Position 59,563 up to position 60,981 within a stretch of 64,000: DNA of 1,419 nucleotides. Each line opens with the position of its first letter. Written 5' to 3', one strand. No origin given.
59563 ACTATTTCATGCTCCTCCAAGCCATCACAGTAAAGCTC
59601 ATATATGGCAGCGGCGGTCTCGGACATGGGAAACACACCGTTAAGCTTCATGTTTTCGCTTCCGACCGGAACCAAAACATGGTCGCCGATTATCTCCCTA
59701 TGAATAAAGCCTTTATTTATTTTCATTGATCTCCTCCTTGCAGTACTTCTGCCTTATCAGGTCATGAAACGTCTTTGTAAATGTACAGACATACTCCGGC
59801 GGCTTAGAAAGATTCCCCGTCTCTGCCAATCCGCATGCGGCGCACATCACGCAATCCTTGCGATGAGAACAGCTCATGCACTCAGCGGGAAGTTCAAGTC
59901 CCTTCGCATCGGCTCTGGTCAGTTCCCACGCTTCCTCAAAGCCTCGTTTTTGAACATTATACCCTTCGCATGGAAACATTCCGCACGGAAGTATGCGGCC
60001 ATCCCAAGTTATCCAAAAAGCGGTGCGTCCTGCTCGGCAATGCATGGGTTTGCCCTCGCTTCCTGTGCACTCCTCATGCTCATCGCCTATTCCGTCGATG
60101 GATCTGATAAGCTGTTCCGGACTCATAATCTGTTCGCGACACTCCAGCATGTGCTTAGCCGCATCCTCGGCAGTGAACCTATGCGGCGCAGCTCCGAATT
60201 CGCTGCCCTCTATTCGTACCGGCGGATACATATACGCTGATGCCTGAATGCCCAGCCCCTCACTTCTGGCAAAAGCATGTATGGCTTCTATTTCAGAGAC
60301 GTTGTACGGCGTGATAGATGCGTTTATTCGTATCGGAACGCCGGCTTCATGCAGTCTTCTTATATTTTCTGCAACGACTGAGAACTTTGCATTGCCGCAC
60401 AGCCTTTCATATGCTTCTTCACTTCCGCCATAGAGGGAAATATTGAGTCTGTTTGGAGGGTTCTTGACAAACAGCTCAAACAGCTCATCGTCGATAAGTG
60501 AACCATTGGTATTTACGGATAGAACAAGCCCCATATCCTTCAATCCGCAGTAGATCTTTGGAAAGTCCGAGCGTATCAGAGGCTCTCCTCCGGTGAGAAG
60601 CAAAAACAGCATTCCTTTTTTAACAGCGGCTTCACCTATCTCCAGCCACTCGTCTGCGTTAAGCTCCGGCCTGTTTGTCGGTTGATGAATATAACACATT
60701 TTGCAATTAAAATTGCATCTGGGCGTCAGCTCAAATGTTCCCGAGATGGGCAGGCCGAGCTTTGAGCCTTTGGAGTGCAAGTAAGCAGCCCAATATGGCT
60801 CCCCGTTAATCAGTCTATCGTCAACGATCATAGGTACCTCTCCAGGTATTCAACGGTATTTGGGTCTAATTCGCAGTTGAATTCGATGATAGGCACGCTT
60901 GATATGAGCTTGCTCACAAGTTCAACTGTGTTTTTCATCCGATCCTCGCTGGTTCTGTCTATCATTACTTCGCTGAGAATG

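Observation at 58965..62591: Compact radical-SAM/SPASM, PqqD and HprK-like kinase operon headed by a small Cys-containing ORF: candidate uncharacterised RiPP system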

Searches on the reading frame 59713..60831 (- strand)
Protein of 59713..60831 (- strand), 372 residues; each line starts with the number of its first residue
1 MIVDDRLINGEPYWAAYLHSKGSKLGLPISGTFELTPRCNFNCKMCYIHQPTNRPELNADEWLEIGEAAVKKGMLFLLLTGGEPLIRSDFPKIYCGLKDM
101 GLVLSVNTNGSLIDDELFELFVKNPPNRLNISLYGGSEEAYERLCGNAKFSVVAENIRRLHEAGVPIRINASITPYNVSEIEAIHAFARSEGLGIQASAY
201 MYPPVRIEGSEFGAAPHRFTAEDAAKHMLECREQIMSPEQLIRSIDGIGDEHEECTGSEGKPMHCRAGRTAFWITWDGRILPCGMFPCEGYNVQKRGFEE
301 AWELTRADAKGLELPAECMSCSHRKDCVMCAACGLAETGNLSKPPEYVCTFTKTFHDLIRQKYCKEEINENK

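Call 3: search_protein_families(library=pfam, proteins=[window:59713-60831:-], max_evalue=0.01)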
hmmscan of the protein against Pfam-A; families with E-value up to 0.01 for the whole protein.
window:59713-60831:- (372 aa): 2 families
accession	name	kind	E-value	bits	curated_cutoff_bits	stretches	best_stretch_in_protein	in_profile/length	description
PF04055.27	Radical_SAM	-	3.1e-27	96.2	29.5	1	34-187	2-165/166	Radical SAM superfamily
PF13186.11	SPASM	-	0.0016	19.1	21.5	1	265-333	1-66/67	Iron-sulfur cluster-binding domain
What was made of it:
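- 59713..60831 (-): 372-aa radical SAM/SPASM enzyme with no fused RRE domain. Radical_SAM 3.1e-27 (call 3).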

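Call 4: search_protein_families(library=ncbifam, proteins=[window:59713-60831:-], max_evalue=0.01)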
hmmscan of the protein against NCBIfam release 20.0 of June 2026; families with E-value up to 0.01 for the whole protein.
window:59713-60831:- (372 aa): 54 families (the best 25 are shown)
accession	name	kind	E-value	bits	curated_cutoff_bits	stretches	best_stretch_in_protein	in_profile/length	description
TIGR04545.1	rSAM_ahbD_hemeb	equivalog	2.8e-26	92.7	500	2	33-192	4-166/339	heme b synthase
TIGR02668.1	moaA_archaeal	equivalog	1.5e-23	83.3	325.25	1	34-202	15-188/303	GTP 3',8-cyclase MoaA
TIGR04055.1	rSAM_NirJ2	equivalog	1.9e-21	76.9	500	1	34-334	5-307/326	putative heme d1 biosynthesis radical SAM protein NirJ2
TIGR04303.1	GeoRSP_rSAM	equivalog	1e-20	74.6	400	2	32-193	8-169/325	GeoRSP system radical SAM/SPASM protein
TIGR02109.1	PQQ_syn_pqqE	equivalog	1.2e-20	73.7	381.35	1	25-366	3-346/358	pyrroloquinoline quinone biosynthesis protein PqqE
NF045574.1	sacti_mat_StsB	exception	1.9e-20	73.2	625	1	34-202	101-268/466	StsB family radical SAM/SPASM domain sactipeptide maturase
TIGR02666.1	moaA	equivalog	2.4e-20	72.8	284.05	1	35-196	16-188/336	GTP 3',8-cyclase MoaA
NF001199.0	PRK00164.2-1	equivalog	2.9e-20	72.6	231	1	34-200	17-187/308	GTP 3',8-cyclase MoaA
TIGR03962.1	mycofact_rSAM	equivalog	1e-19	70.9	265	1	25-350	8-332/339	mycofactocin radical SAM maturase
TIGR04053.2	TIGR04053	equivalog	1.2e-19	70.8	395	2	32-191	11-176/366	TIGR04053 family radical SAM/SPASM domain-containing protein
TIGR04250.1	SCM_rSAM_ScmE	equivalog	1.6e-19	70.1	400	1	30-188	4-165/358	SynChlorMet cassette radical SAM/SPASM protein ScmE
TIGR04317.1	W_rSAM_matur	equivalog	3.5e-17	62.6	380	1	34-164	9-140/349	tungsten cofactor oxidoreductase radical SAM maturase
TIGR04403.1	rSAM_skfB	equivalog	2.6e-15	56.1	300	1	25-284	100-349/402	sporulation killing factor system radical SAM maturase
TIGR04546.1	rSAM_ahbC_deAc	equivalog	6.7e-15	54.8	650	1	33-190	43-202/390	12,18-didecarboxysiroheme deacetylase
TIGR04051.1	rSAM_NirJ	equivalog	1.5e-14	53.8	515.45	1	33-192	6-167/354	heme d1 biosynthesis radical SAM protein NirJ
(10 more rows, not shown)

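Call 6: find_homologous_proteins(query=window:59713-60831:-, max_evalue=1e-10)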
Query window:59713-60831:- (372 aa): 4643 proteins with E <= 1e-10 among 7705 candidates; the best 120 are listed.
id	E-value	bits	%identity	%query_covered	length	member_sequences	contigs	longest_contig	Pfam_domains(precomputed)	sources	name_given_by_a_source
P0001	8.4e-256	866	99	100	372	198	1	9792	PF04055.28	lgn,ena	-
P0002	5.9e-180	617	67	99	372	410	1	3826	PF04055.28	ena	-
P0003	3.5e-144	499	57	95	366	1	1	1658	PF04055.28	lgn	-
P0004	2.0e-143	496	56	96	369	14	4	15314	PF04055.28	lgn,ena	-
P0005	4.9e-142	492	57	97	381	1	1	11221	PF04055.28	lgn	-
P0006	5.4e-142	492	56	95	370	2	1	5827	PF04055.28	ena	-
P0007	5.4e-142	492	56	100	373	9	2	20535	PF04055.28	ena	-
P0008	9.1e-141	488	55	97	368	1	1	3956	PF04055.28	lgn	-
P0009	1.2e-140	487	57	97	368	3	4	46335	PF04055.28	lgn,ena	-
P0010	1.6e-139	484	55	97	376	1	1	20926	PF04055.28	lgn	-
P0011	2.2e-139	483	55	95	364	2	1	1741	PF04055.28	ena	-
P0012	3.3e-139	482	55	96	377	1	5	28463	PF04055.28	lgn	-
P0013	4.1e-139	482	55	95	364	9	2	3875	PF04055.28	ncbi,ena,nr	ncbi:MAG: radical SAM protein [Clostridia bacterium]|nr:radical SAM protein [Clostridia bacterium] M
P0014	1.3e-138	481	56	97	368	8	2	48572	PF04055.28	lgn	-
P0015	2.0e-138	480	56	97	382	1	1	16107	PF04055.28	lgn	-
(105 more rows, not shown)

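Call 9: find_related_loci(query=A1, collection=genome_contigs, flank=7000)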
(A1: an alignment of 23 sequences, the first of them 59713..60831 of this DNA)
Query A1 (372 aa) in genome_contigs; peptide patterns used: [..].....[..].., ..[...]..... (x = any residue, [..] = any of these).
575 stretches matched a pattern; 535 encode a relative of the query (tblastn E <= 1e-3); the best 80 are kept; 80 distinct loci.
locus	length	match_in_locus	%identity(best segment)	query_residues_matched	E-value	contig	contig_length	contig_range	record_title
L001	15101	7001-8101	68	1-367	0e+0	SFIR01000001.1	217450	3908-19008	MAG: Clostridiales bacterium isolate W1P25.007 Contig5, whole genome shotgun sequence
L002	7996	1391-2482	54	9-372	6e-144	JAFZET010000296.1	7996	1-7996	MAG: Clostridia bacterium isolate RGIG7700 Water_buffalos_Rectum-3__c328645, whole genome shotgun sequence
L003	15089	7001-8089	53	9-371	4e-139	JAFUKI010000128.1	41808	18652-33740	MAG: Clostridia bacterium isolate RGIG4573 Roe_deer_Rectum-2__c493344, whole genome shotgun sequence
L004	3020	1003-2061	56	10-363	2e-144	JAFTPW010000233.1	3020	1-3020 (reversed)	MAG: Clostridia bacterium isolate RGIG4041 Roe_deer_Cecum-5__c328499, whole genome shotgun sequence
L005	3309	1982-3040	55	10-363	1e-141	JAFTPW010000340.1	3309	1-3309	MAG: Clostridia bacterium isolate RGIG4041 Roe_deer_Cecum-5__c480982, whole genome shotgun sequence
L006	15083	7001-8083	53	11-371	4e-134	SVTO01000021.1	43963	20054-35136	MAG: Oscillospiraceae bacterium isolate SIG697 NODE_19095_length_43963_cov_2.072543, whole genome shotgun sequence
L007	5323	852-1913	54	11-363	2e-134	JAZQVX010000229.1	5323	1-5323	MAG: Lawsonibacter sp. isolate T1900045166_TC20190160.MAGScoT_cleanbin_000064 SGB_5154_k141_1093526, whole genome shotgu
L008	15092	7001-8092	53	1-363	3e-133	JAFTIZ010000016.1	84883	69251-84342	MAG: Oscillospiraceae bacterium isolate RGIG3862 Roe_deer_Cecum-1__c859, whole genome shotgun sequence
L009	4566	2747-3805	55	7-359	3e-133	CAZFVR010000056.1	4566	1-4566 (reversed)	MAG TPA_asm: uncultured Ruminococcus sp. isolate SRP350583_co2_380 genome assembly, contig: NODE_28421_length_4566_cov_1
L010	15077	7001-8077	55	9-365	2e-130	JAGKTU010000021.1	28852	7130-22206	MAG: Clostridia bacterium isolate cow5.11 cow5_11_57, whole genome shotgun sequence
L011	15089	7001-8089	50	11-372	4e-130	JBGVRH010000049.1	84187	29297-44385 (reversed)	MAG: Eubacteriales bacterium isolate fecal_MAG_145 fecal_MAG_145_contig_0049, whole genome shotgun sequence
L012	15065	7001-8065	54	11-363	1e-129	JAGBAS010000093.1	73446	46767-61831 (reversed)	MAG: Clostridia bacterium isolate RGIG8947 Water_deer_Rectum-1__c241807, whole genome shotgun sequence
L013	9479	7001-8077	55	11-366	3e-129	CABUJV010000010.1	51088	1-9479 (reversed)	MAG TPA_asm: uncultured Clostridiales bacterium isolate MGYG-HGUT-04068 genome assembly, contig: GUT_GENOME255537_10, wh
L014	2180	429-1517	50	11-372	4e-137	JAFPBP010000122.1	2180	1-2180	MAG: Clostridia bacterium isolate RGIG995 Dairy_cattle_Rectum.Co__c1240823, whole genome shotgun sequence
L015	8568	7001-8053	54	9-359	1e-127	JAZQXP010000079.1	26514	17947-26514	MAG: Eubacteriales bacterium isolate T1900045161_TC20190155.MAGScoT_cleanbin_000078 SGB_5076_k141_1217029, whole genome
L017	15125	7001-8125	53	1-372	2e-126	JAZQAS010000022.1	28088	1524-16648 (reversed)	MAG: Candidatus Avispirillum sp. isolate T1900044642_TS20190108.MAGScoT_cleanbin_000059 SGB_1286_k141_1843497, whole gen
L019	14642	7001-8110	49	1-370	3e-123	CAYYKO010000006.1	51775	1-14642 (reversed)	MAG TPA_asm: uncultured Ruminococcus sp. isolate SRP313737_co1_42 genome assembly, contig: NODE_1080_length_51775_cov_6.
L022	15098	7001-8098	52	11-367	5e-118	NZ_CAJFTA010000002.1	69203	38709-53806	Uncultured Pseudoflavonifractor sp. isolate Chicken_4_mag_10, whole genome shotgun sequence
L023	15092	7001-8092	52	11-365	8e-117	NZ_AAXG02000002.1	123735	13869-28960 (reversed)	Pseudoflavonifractor capillosus ATCC 29799 B_capillosus-2.0.1_Cont13.1, whole genome shotgun sequence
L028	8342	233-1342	47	2-362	1e-111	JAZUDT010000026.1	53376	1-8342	MAG: Acutalibacteraceae bacterium isolate T1900045308_TH20190078.MAGScoT_cleanbin_000001 SGB_6195_k141_1318045, whole ge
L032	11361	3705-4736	47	11-352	2e-109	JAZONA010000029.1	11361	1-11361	MAG: Faecousia sp. isolate T1900045643_YK20190337.MAGScoT_cleanbin_000039 SGB_8146_k141_1792735, whole genome shotgun se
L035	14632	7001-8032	47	11-352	2e-108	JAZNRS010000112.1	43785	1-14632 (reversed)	MAG: Faecousia sp. isolate T1900044813_TS20190279.MAGScoT_cleanbin_000038 SGB_2804_k141_577159, whole genome shotgun seq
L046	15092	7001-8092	47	9-362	2e-105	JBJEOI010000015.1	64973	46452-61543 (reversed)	MAG: Acutalibacteraceae bacterium isolate SARD02_bin.027 NODE_151_length_64973_cov_9.859869, whole genome shotgun sequen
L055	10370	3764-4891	43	5-370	1e-103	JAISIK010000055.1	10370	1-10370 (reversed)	MAG: Oscillospiraceae bacterium isolate Hm464_bin57 k119_1232800, whole genome shotgun sequence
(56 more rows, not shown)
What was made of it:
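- The radical SAM family has 4643 clusters (call 6) and relatives in 535 species genomes (call 9).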

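Call 18: search_protein_families(library=pfam, proteins=[L001:54-5123:+, L019:2-5032:+, L023:3000-5700:+], max_evalue=0.01)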
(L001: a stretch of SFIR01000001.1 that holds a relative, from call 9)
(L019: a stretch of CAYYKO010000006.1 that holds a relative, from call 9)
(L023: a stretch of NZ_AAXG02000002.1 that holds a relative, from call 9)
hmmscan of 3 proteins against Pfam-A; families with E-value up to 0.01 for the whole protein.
L001:54-5123:+ (1689 aa): 4 families
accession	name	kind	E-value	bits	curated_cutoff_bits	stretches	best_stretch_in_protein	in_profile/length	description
PF00404.24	Dockerin_1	-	4.1e-10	40.1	22.9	1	1630-1685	1-56/57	Dockerin type I domain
PF21426.3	GBS104-like_Ig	-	1.5e-05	26.2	26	1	789-908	8-108/112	Tip pilin GBS104-like, Ig-like domain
PF00092.34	VWA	-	4.4e-05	24.2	23.8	1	163-217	1-50/174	von Willebrand factor type A domain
PF13519.12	VWA_2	-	0.00032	21.7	27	0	164-215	1-48/107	von Willebrand factor type A domain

L019:2-5032:+ (1676 aa): 3 families
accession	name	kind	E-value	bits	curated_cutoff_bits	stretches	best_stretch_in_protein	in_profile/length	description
PF21426.3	GBS104-like_Ig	-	6.6e-06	27.3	26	0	849-905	48-103/112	Tip pilin GBS104-like, Ig-like domain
PF07523.18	Big_3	-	8.9e-06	26.3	21.2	1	219-263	21-61/68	Bacterial Ig-like domain (group 3)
PF00092.34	VWA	-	0.0067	17.1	23.8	0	407-465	1-48/174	von Willebrand factor type A domain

L023:3000-5700:+ (900 aa): 0 families

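Call 20: search_protein_families(library=pfam, proteins=[L023:852-5795:+, L023:6123-6968:+, L023:8367-9233:+, L023:9249-10490:+, L023:10361-10960:+, L023:10979-11665:+, L023:11563-12753:+], max_evalue=0.01)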
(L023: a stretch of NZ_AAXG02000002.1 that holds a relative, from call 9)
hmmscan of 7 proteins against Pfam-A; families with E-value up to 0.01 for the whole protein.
L023:852-5795:+ (1647 aa): 1 family
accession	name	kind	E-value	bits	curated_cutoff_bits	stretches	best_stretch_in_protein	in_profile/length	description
PF00728.28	Glyco_hydro_20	-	7.6e-18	65.4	22.3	1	224-422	72-273/348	Glycosyl hydrolase family 20, catalytic domain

L023:6123-6968:+ (281 aa): 0 families

L023:8367-9233:+ (288 aa): 2 families
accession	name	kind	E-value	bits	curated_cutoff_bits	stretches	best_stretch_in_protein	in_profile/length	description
PF00149.33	Metallophos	-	4.4e-15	57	21.5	1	47-225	2-190/191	Calcineurin-like phosphoesterase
PF12850.12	Metallophos_2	-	0.00061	20.3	27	1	47-224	2-117/154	Calcineurin-like phosphoesterase superfamily domain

L023:9249-10490:+ (413 aa): 1 family
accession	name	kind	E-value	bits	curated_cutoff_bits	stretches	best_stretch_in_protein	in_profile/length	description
PF14907.12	NTP_transf_5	-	6.2e-44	150.9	31.2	1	31-280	5-248/249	Uncharacterised nucleotidyltransferase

L023:10361-10960:+ (199 aa): 0 families

L023:10979-11665:+ (228 aa): 1 family
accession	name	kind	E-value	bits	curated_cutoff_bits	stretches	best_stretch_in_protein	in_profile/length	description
PF02397.22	Bac_transf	-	2.1e-55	187.5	27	1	27-205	1-178/179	Bacterial sugar transferase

L023:11563-12753:+ (396 aa): 7 families
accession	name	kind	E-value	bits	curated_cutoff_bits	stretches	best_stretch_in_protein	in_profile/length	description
PF00534.26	Glycos_transf_1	-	2.1e-31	109.2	26.4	1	216-370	13-170/172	Glycosyl transferases group 1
PF13692.12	Glyco_trans_1_4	-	2.9e-30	105.8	27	1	220-354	3-139/142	Glycosyl transferases group 1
PF13579.12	Glyco_trans_4_4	-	1.1e-12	49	29.7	1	51-199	8-156/158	Glycosyl transferase 4-like domain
PF13477.12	Glyco_trans_4_2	-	4e-12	46.9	23.4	1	35-177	1-139/139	Glycosyl transferase 4-like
PF13439.12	Glyco_transf_4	-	1.4e-09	38.6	28.5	1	52-199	10-163/170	Glycosyltransferase Family 4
PF20706.3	GT4-conflict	-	3.9e-07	29.8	26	1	192-332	172-322/385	Family 4 Glycosyltransferase in conflict systems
PF13524.12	Glyco_trans_1_2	-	6.2e-05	23.4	25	1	281-375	36-131/144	Glycosyl transferase-like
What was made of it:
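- The N-terminal domains of the giants are adhesin-like (vWA, tip-pilin Ig) or GH20 (calls 18, 20), not redox enzymes.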

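Call 22: search_solved_structures(query=window:59713-60831:-, max_evalue=0.001)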
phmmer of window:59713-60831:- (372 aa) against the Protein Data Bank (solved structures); distinct sequences matched with E-value up to 0.001: 9.
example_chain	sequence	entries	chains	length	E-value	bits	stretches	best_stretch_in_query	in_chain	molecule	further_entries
6efn_A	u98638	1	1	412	6e-15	58.5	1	18-286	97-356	Sporulation killing factor maturation protein SkfB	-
6c8v_A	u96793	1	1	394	5.5e-11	45.5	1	26-360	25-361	Coenzyme PQQ synthesis protein E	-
7vob_C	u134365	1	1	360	4.7e-10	42.4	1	35-187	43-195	Cytosylglucuronate decarboxylase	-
7voc_C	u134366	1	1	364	4.9e-10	42.4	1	35-187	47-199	Cytosylglucuronate decarboxylase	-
2fb2_A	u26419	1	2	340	1.8e-07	33.9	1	23-174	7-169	Molybdenum cofactor biosynthesis protein A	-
1tv7_A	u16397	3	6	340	2.7e-07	33.3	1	23-174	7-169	Molybdenum cofactor biosynthesis protein A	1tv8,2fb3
5v1q_A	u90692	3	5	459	1.8e-06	30.7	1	24-181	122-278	Radical SAM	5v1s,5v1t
7tol_A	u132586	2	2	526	1.8e-05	27.4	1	9-309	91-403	glycerol dibiphytanyl glycerol tetraether - macrocyclic archaeol synthase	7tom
8wm2_A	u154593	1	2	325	2.5e-05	26.9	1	36-135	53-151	Fe-S radical SAM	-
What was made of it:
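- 59713..60831 (-): Closest PDB sequences are SkfB 6e-15 and PqqE 5.5e-11 (call 22).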

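Call 41: search_protein_families(library=pfam, proteins=[L022:10494-10967:+, L017:12674-13486:-, L006:786-2285:-, L046:13286-15025:+, L028:5369-6100:+, L022:9256-10497:+, L023:13960-15090:+, L032:62-1174:+, L035:4682-5713:+, L055:5316-6326:+], max_evalue=0.001)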
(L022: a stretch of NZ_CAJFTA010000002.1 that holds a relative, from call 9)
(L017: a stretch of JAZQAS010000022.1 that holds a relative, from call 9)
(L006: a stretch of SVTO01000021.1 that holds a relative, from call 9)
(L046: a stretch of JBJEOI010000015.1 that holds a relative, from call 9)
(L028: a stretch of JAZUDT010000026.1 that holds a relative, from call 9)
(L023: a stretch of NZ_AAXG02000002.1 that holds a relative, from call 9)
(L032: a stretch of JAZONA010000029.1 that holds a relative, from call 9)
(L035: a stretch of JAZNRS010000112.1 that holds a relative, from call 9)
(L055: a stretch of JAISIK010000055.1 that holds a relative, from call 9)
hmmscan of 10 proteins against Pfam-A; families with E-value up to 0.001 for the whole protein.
L022:10494-10967:+ (157 aa): 0 families

L017:12674-13486:- (270 aa): 1 family
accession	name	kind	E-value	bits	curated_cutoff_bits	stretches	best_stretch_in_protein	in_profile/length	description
PF16403.11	Bact_surface_Ig-like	-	1.1e-10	41.8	27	0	139-181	24-65/71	Bacterial surface protein, Ig-like domain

L006:786-2285:- (499 aa): 6 families
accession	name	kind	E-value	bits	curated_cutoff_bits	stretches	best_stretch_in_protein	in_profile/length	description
PF01656.29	CbiA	-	8.3e-09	35.9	25.4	1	274-326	2-53/125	CobQ/CobB/MinD/ParA nucleotide binding domain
PF13614.12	AAA_31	-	1.3e-08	35.5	27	1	283-417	14-149/177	AAA domain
PF10609.15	ParA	-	3.7e-08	33.5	27.1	1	283-414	16-141/246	NUBPL iron-transfer P-loop NTPase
PF02706.20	Wzz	-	0.00012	22.7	25.5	1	17-91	8-83/91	Chain length determinant protein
PF06564.18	CBP_BcsQ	-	0.00041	20.4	21.3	0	282-419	13-149/234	Cellulose biosynthesis protein BcsQ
PF09140.17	MipZ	-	0.00067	19.5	20.7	0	282-318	12-48/262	ATPase MipZ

L046:13286-15025:+ (579 aa): 4 families
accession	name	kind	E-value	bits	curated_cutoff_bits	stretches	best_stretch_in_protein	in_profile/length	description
PF00664.28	ABC_membrane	-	3.6e-35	122.4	28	1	32-301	1-273/274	ABC transporter transmembrane region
PF00005.33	ABC_tran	-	4.3e-32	112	25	1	370-520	1-137/137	ABC transporter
PF02463.25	SMC_N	-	1.2e-06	28.5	40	1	473-564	135-213/220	RecF/RecN/SMC N terminal domain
PF09818.15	ABC_ATPase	-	0.00035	20.1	23.2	1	462-562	129-218/283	P-loop domain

L028:5369-6100:+ (243 aa): 2 families
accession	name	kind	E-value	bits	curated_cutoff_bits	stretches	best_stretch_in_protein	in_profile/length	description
PF19567.5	CpsB_CapC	-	1e-63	215.4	27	1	2-235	2-233/234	Capsular polysaccharide synthesis, CpsB/CapC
PF02811.25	PHP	-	1.3e-05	26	26.4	1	3-126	1-116/164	PHP domain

L022:9256-10497:+ (413 aa): 1 family
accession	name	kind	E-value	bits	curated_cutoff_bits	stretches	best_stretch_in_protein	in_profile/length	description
PF14907.12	NTP_transf_5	-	3.8e-42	145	31.2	1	29-281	3-249/249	Uncharacterised nucleotidyltransferase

L023:13960-15090:+ (377 aa): 5 families
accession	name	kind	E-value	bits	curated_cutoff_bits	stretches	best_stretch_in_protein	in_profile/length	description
PF02719.21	Polysacc_synt_2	-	3.8e-19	69.4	20.2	1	297-377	1-84/293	Polysaccharide biosynthesis protein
PF13727.12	CoA_binding_3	-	3.2e-09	37.5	25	1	91-245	22-171/175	CoA-binding domain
PF01370.27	Epimerase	-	5.2e-05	23.2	20.9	1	297-377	1-71/240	NAD dependent epimerase/dehydratase family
PF00106.31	adh_short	-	0.00015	21.7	26.6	1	295-366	1-68/195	short chain dehydrogenase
PF16363.11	GDP_Man_Dehyd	-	0.00046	20.2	27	1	298-376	1-81/332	GDP-mannose 4,6 dehydratase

L032:62-1174:+ (370 aa): 0 families

L035:4682-5713:+ (343 aa): 0 families

L055:5316-6326:+ (336 aa): 2 families
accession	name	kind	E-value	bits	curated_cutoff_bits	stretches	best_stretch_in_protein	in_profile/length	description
PF02800.25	Gp_dh_C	-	2.2e-70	235.7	24.4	1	156-313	1-158/158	Glyceraldehyde 3-phosphate dehydrogenase, C-terminal domain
PF00044.30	Gp_dh_N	-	1.1e-39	135.2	31.7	1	3-103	1-101/101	Glyceraldehyde 3-phosphate dehydrogenase, NAD binding domain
